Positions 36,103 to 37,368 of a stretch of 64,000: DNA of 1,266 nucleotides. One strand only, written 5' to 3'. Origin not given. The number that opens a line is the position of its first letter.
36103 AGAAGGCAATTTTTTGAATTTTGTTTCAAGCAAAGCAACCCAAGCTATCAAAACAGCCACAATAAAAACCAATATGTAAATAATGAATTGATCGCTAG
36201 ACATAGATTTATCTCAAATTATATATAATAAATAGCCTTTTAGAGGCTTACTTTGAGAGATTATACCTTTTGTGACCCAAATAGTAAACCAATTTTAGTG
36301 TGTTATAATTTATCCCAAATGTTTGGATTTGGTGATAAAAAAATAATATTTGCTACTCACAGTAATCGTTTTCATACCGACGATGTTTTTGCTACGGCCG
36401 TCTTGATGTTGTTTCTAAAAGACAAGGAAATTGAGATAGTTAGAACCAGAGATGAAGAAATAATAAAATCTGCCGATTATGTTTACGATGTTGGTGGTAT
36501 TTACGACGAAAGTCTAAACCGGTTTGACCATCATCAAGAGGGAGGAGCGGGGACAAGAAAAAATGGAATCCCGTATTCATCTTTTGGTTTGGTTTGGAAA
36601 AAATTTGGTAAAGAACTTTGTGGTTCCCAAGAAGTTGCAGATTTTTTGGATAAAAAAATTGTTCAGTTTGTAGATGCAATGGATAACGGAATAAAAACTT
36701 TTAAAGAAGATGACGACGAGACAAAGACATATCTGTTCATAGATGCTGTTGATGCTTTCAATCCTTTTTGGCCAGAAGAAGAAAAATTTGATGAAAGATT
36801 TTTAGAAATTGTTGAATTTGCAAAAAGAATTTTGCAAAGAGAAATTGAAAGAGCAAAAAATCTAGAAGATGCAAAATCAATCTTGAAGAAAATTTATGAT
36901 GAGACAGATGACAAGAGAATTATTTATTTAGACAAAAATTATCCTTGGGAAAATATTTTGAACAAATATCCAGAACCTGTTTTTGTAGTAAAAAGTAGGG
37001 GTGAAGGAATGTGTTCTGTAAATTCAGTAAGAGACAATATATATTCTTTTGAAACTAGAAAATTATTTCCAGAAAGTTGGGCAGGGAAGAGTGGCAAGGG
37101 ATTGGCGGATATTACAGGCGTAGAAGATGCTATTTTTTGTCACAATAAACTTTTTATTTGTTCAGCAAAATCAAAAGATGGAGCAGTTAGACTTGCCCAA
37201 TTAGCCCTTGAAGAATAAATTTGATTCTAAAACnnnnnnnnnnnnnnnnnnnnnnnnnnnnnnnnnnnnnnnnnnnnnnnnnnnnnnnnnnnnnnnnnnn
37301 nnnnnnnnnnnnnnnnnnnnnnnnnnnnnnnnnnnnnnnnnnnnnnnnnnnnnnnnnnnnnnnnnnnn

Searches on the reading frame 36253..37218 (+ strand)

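Call 40: search_protein_families(library=pfam, proteins=[window:36253-37218:+], max_evalue=0.01)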
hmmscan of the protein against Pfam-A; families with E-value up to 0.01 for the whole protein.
window:36253-37218:+ (321 aa): 1 family
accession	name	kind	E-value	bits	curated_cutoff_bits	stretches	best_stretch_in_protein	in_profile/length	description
PF03690.18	MYG1_exonuc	-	1.8e-69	235.2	22.1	1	34-319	3-318/318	Uncharacterised protein family (UPF0160)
